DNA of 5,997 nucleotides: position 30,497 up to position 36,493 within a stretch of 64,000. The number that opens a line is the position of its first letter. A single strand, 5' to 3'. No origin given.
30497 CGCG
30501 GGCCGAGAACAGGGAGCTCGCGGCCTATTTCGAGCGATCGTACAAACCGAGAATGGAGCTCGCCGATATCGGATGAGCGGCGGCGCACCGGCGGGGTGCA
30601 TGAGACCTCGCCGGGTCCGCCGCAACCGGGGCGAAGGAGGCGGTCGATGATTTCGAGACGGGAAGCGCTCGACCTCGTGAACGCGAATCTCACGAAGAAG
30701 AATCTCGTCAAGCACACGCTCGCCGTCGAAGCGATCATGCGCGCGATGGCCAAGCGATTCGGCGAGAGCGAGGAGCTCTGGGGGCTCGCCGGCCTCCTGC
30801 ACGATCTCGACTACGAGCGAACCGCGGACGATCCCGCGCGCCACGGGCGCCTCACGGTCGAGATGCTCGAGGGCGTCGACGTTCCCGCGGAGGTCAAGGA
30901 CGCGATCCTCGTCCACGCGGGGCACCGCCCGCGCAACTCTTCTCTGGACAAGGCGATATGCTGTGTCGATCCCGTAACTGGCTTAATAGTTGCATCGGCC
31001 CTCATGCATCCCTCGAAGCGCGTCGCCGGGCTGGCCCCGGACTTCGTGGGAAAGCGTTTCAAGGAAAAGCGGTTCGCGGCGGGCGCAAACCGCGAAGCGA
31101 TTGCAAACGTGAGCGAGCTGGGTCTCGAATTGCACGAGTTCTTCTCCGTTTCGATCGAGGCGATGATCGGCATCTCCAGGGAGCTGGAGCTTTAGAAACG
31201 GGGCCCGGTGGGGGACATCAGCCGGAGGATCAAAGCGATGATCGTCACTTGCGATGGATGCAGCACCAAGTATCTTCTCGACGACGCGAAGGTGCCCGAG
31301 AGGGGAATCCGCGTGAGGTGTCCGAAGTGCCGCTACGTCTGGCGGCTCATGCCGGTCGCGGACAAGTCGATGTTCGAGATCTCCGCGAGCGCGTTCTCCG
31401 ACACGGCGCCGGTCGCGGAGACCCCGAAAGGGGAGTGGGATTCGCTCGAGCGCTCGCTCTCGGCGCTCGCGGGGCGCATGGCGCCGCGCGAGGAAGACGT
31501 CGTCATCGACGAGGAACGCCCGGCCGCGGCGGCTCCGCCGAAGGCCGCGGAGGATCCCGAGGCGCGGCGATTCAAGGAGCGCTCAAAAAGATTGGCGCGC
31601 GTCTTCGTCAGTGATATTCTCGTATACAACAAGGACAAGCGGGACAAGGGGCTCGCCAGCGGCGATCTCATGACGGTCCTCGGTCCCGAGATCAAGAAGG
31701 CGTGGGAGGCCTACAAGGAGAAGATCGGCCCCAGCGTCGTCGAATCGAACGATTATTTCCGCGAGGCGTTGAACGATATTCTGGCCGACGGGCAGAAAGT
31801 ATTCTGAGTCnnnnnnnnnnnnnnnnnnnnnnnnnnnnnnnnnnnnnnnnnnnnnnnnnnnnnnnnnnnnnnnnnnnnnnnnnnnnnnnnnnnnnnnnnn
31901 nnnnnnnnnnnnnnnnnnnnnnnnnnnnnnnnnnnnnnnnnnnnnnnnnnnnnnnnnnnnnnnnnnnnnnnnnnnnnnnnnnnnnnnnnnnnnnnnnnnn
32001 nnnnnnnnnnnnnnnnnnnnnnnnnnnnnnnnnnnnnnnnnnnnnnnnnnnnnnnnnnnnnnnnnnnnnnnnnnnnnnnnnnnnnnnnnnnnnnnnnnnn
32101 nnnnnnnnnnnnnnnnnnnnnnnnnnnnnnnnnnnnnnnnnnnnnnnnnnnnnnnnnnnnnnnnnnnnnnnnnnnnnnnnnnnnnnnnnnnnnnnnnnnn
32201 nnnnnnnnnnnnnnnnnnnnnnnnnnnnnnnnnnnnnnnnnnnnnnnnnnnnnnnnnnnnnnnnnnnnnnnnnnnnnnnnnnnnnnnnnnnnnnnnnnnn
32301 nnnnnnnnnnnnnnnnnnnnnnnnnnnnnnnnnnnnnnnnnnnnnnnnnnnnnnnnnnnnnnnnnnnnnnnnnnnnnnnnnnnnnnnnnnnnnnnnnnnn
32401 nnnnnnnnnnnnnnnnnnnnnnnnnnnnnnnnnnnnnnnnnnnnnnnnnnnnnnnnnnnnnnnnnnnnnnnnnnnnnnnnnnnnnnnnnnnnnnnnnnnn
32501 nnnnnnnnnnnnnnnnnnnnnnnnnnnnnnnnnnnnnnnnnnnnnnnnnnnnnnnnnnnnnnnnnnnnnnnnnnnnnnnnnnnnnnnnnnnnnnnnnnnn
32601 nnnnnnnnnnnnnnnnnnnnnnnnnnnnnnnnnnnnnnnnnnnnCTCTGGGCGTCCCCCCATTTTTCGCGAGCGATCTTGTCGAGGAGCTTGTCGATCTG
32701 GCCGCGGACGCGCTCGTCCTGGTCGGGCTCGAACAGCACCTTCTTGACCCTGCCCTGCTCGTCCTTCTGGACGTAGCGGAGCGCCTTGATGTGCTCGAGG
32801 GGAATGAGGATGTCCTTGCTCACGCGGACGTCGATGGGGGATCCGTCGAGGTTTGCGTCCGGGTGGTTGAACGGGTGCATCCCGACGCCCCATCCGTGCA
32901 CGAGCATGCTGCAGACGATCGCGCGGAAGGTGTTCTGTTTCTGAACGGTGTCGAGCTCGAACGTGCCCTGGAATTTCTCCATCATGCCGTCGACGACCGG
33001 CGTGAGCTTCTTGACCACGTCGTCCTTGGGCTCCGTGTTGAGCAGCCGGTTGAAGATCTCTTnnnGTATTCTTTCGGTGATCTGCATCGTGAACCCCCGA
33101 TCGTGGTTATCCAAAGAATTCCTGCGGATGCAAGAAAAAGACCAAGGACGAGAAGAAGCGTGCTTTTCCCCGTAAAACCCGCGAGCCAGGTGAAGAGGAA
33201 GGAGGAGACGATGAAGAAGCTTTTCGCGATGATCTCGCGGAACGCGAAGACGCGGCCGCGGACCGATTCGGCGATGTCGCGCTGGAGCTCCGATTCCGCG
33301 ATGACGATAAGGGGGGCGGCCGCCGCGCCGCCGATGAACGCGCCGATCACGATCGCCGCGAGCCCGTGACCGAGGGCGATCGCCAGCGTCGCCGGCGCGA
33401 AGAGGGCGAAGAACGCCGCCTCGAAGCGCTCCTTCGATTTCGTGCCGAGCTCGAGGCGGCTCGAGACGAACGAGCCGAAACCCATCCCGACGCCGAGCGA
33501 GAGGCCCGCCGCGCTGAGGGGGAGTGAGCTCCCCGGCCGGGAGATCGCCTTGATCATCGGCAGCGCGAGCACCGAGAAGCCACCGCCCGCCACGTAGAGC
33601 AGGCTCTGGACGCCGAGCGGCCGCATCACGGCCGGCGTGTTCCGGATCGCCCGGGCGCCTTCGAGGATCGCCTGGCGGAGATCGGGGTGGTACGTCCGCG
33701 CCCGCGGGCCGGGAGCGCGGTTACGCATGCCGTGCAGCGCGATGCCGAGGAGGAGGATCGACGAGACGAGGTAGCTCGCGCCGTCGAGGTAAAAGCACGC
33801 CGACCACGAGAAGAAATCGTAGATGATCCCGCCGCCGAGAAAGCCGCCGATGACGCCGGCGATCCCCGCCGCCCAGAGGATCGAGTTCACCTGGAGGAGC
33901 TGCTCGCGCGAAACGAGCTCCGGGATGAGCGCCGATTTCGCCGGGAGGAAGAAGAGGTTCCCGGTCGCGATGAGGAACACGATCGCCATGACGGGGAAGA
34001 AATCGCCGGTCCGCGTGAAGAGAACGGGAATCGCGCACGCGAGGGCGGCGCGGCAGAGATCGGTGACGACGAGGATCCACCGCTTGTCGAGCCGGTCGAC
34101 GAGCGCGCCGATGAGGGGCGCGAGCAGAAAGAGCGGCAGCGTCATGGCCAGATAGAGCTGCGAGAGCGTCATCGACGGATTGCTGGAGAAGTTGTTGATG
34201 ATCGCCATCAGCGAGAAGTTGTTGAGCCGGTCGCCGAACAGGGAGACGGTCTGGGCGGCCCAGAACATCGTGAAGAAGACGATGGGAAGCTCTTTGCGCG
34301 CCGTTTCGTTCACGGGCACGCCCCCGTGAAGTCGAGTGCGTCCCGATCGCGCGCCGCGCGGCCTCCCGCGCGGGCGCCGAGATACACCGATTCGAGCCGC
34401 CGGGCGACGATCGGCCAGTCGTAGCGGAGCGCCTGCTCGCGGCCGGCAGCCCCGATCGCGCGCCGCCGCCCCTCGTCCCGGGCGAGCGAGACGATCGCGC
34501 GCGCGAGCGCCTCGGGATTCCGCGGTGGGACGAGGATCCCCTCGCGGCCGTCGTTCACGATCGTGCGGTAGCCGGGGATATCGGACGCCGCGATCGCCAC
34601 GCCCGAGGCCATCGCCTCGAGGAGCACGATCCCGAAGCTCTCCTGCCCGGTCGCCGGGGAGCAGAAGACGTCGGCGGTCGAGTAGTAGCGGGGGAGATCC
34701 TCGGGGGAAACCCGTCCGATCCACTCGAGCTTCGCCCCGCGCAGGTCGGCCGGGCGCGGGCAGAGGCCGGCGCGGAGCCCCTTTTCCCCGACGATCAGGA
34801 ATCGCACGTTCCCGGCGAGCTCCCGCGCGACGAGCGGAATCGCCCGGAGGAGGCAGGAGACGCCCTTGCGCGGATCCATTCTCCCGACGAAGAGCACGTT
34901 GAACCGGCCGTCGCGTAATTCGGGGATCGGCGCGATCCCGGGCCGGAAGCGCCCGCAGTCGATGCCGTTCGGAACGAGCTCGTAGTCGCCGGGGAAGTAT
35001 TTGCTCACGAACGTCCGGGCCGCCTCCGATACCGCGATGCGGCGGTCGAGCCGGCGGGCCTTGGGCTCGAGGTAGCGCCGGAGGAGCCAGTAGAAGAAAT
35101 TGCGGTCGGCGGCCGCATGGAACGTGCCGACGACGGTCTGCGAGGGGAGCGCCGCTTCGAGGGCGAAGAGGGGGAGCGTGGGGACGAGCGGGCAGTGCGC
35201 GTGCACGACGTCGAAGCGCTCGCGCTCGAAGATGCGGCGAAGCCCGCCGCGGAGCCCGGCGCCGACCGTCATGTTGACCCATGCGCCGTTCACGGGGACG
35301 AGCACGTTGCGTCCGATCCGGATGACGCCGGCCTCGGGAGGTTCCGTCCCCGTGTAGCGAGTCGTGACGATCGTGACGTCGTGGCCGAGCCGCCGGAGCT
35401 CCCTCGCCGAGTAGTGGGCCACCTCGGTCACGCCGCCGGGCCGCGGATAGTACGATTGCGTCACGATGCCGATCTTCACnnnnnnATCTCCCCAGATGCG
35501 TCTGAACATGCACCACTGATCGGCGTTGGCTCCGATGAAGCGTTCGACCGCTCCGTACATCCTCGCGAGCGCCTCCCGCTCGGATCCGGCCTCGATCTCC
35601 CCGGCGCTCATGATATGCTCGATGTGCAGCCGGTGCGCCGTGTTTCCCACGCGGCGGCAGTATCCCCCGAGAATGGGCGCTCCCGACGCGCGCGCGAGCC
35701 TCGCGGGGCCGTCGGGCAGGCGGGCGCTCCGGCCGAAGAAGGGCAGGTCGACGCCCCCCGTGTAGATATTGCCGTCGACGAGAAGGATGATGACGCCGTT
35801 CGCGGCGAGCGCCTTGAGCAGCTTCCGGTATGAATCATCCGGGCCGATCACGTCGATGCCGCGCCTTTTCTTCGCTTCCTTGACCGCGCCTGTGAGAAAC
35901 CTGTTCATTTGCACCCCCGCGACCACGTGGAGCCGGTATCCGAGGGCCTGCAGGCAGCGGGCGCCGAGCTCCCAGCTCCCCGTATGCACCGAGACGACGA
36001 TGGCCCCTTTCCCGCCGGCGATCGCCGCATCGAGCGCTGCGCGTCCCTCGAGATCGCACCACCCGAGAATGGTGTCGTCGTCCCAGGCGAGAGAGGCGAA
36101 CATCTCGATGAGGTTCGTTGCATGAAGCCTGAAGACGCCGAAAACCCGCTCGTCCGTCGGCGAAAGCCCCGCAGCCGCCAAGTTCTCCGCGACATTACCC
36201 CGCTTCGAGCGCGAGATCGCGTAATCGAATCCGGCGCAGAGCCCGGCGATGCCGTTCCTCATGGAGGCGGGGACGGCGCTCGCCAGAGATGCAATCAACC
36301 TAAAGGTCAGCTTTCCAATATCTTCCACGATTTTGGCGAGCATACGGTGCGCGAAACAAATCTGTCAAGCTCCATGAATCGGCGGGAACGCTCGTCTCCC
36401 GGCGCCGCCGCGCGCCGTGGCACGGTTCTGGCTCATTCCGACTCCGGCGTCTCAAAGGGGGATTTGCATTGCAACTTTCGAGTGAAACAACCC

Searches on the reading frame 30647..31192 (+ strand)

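Call 35: search_protein_families(library=pfam, proteins=[window:30647-31192:+], max_evalue=0.0001)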
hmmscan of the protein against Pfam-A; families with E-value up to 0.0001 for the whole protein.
window:30647-31192:+ (182 aa): 1 family
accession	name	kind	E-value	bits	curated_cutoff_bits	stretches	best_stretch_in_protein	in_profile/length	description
PF01966.28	HD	-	2.5e-10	41.1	22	1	21-96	2-91/116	HD domain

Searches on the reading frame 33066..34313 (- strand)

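Call 35: search_protein_families(library=pfam, proteins=[window:33066-34313:-], max_evalue=0.0001)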
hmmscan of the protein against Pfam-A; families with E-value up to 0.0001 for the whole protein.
window:33066-34313:- (416 aa): 2 families
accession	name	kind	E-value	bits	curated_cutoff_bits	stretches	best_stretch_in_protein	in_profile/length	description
PF07690.21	MFS_1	-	3.2e-20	72.8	33.4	1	18-357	2-333/347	Major Facilitator Superfamily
PF05977.19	MFS_3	-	7e-16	58.2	27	1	13-400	11-389/524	Transmembrane secretion effector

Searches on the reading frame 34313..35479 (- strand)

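Call 8: search_protein_families(library=pfam, proteins=[window:34313-35479:-], max_evalue=0.001)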
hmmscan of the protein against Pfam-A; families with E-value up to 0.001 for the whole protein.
window:34313-35479:- (389 aa): 7 families
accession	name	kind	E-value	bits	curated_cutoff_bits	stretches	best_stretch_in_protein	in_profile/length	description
PF00534.26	Glycos_transf_1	-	1.6e-37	129.1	26.4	1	187-348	10-171/172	Glycosyl transferases group 1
PF13692.12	Glyco_trans_1_4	-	4.3e-36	124.7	27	1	193-335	2-142/142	Glycosyl transferases group 1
PF13439.12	Glyco_transf_4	-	6.4e-26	91.8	28.5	1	14-176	1-169/170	Glycosyltransferase Family 4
PF13579.12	Glyco_trans_4_4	-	7.1e-17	62.6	29.7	1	15-172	1-158/158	Glycosyl transferase 4-like domain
PF13524.12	Glyco_trans_1_2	-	3.3e-11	43.7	25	1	220-352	11-131/144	Glycosyl transferase-like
PF20706.3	GT4-conflict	-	3.3e-07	30.1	26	1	187-361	193-384/385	Family 4 Glycosyltransferase in conflict systems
PF08323.17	Glyco_transf_5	-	0.0004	20.6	22.7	1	2-72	1-73/239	Starch synthase catalytic domain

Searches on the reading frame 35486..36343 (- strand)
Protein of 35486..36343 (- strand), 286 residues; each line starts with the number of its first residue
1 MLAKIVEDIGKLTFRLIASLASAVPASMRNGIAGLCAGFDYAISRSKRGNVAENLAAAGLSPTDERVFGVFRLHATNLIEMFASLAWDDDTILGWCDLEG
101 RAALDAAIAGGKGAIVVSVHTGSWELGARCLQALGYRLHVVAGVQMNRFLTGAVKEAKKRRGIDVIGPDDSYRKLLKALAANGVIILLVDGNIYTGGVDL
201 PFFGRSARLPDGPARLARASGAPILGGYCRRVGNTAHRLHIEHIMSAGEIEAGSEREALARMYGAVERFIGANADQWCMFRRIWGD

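Call 8: search_protein_families(library=pfam, proteins=[window:35486-36343:-], max_evalue=0.001)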
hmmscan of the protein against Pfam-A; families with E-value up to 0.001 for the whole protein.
window:35486-36343:- (286 aa): 1 family
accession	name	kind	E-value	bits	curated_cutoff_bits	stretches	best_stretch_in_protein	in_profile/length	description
PF03279.18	Lip_A_acyltrans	-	6.5e-29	101.5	22.3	1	24-284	29-293/295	Bacterial lipid A biosynthesis acyltransferase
